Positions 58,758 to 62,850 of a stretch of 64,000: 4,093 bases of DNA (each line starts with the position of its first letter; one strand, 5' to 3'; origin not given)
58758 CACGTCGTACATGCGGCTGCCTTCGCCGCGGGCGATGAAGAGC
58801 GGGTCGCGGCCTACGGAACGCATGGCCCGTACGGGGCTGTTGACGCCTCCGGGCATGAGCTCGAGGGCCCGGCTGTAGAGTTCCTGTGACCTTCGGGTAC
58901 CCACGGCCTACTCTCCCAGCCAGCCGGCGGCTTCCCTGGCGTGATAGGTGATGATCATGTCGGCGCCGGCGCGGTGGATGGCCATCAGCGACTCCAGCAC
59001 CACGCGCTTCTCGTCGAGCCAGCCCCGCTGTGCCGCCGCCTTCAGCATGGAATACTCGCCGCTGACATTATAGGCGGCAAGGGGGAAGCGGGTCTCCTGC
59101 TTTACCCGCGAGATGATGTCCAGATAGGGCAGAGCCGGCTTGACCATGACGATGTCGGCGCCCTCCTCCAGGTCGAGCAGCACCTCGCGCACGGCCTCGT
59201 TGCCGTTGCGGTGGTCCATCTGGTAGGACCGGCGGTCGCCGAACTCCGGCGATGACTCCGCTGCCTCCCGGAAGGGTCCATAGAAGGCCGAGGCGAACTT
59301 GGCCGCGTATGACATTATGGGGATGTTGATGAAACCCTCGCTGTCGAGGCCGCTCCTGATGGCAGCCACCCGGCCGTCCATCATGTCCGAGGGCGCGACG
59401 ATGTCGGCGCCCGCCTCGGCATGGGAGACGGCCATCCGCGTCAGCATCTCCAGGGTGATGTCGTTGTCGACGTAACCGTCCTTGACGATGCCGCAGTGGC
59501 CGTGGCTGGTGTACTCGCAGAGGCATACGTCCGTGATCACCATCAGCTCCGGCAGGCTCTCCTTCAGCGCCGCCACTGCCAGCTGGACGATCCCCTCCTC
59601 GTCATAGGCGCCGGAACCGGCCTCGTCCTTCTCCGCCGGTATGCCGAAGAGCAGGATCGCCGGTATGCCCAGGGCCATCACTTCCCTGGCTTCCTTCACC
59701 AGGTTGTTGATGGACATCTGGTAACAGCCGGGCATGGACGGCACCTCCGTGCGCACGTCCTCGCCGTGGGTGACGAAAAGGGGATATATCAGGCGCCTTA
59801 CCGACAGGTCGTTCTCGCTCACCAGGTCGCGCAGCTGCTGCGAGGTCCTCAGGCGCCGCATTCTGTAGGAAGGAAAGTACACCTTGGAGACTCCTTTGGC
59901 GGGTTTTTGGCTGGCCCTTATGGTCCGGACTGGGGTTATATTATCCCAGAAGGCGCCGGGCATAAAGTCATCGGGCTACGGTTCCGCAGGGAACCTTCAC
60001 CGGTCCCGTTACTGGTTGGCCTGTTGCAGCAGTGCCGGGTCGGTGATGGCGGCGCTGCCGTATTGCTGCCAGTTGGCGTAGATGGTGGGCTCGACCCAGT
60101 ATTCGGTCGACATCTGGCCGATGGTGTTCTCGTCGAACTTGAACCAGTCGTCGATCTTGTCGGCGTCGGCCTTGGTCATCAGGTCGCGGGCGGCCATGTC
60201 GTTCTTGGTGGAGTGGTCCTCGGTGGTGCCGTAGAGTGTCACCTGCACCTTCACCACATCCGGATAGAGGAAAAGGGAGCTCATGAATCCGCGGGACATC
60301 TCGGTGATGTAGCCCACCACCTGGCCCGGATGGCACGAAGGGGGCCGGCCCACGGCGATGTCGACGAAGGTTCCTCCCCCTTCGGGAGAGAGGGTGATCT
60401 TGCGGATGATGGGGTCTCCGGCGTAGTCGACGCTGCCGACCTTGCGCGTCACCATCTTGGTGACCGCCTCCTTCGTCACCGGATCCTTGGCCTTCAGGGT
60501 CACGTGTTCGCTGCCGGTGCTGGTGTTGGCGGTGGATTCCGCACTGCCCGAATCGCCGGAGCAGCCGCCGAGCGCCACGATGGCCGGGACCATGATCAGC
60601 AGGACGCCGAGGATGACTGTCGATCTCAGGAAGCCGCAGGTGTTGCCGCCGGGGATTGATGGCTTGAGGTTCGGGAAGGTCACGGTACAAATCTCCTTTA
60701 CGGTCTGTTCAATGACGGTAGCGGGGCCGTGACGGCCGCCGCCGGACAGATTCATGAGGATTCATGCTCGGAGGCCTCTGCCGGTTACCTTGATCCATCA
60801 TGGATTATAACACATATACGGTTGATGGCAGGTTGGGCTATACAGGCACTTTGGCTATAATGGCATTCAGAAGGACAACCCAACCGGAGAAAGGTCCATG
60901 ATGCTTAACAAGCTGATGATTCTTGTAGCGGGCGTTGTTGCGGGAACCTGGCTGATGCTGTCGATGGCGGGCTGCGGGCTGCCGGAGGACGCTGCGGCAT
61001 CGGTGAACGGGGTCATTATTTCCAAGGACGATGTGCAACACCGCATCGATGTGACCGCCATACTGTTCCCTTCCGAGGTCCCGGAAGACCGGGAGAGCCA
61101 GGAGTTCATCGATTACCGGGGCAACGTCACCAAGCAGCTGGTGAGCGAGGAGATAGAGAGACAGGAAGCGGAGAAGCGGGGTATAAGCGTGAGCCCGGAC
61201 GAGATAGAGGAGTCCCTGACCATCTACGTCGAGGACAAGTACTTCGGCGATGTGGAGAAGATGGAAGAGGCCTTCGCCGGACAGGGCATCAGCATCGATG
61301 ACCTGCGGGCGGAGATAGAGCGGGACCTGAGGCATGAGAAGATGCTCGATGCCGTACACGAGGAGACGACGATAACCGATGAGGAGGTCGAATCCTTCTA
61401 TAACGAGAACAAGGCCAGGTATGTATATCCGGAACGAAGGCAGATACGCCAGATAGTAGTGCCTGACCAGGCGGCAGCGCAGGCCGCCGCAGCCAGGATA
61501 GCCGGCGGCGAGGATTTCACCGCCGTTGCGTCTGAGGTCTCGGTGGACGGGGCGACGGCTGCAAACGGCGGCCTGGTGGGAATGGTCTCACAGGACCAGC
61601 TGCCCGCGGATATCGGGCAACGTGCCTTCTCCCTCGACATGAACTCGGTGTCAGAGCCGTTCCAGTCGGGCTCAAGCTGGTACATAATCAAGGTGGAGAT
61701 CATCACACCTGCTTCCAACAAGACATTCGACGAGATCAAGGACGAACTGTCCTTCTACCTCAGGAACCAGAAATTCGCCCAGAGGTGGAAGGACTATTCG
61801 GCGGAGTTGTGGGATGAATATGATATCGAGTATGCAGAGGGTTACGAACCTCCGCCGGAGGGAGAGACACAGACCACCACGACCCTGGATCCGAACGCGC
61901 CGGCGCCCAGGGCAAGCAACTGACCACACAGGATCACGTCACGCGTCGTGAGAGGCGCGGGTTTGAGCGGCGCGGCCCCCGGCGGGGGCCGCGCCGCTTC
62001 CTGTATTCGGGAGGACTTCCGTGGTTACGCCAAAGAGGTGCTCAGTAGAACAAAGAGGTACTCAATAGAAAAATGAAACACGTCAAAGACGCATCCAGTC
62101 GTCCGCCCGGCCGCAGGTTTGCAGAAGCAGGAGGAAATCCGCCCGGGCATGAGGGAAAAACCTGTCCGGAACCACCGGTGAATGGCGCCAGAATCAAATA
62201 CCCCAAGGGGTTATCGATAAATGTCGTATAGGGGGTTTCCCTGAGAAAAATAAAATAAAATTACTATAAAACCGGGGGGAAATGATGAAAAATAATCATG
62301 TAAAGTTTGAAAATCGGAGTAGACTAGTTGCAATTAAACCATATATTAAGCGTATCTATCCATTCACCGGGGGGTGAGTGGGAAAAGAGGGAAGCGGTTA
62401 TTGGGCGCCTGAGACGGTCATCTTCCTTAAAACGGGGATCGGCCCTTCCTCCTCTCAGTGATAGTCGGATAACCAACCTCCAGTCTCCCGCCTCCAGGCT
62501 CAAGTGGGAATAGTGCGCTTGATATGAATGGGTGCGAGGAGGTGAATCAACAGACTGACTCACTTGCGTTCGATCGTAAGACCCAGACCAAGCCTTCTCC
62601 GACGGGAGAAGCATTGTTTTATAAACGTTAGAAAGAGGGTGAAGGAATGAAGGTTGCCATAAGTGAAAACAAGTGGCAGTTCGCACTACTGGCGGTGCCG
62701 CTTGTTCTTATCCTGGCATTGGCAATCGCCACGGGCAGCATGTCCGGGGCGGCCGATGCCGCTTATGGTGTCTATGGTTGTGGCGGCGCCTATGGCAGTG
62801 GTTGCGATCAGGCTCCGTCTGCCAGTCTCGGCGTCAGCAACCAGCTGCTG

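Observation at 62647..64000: Secreted tandem beta-propeller with His or Cys at the same position of six consecutive blades: candidate novel metalloprotein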

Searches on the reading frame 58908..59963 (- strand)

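Call 15: search_protein_families(library=pfam, proteins=[window:58908-59963:-], max_evalue=0.001)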
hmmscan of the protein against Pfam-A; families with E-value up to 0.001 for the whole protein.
window:58908-59963:- (351 aa): 1 family
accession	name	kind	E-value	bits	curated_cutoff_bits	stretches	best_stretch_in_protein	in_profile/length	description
PF00490.27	ALAD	-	2e-154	513.9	24.6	1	33-348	2-317/317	Delta-aminolevulinic acid dehydratase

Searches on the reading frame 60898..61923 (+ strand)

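Call 15: search_protein_families(library=pfam, proteins=[window:60898-61923:+], max_evalue=0.001)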
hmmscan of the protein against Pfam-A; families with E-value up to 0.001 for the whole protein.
window:60898-61923:+ (341 aa): 6 families
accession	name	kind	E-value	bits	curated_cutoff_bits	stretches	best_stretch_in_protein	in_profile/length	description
PF13145.12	Rotamase_2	-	9.1e-28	97.9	27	1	159-282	1-121/121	PPIC-type PPIASE domain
PF00639.27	Rotamase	-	1.4e-13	52.1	21.7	1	192-267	20-96/97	PPIC-type PPIASE domain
PF13616.12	Rotamase_3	-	2.2e-11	44.8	22.5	1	192-266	38-112/116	PPIC-type PPIASE domain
PF13624.11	SurA_N_3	-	1.2e-10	42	27.2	1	19-149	29-161/162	SurA-like N-terminal domain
PF13623.11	SurA_N_2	-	2.7e-08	34.2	28.5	1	9-106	20-118/145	SurA-like N-terminal domain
PF09312.16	SurA_N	-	1.4e-05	25.6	30.8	1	74-144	43-112/118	SurA N-terminal domain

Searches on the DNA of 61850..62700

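Call 58: search_rna_families(source=window, start=61850, end=62700, threshold=evalue, max_evalue=1)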
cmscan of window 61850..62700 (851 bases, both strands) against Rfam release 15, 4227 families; matches with E-value up to 1: 1.
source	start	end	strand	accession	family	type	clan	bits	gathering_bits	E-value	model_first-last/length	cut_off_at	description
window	62282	62301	+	RF04336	Plastid-petD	Intron;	-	20.9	65.5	0.12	17-36/47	no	Plastid-petD group II-D5 intron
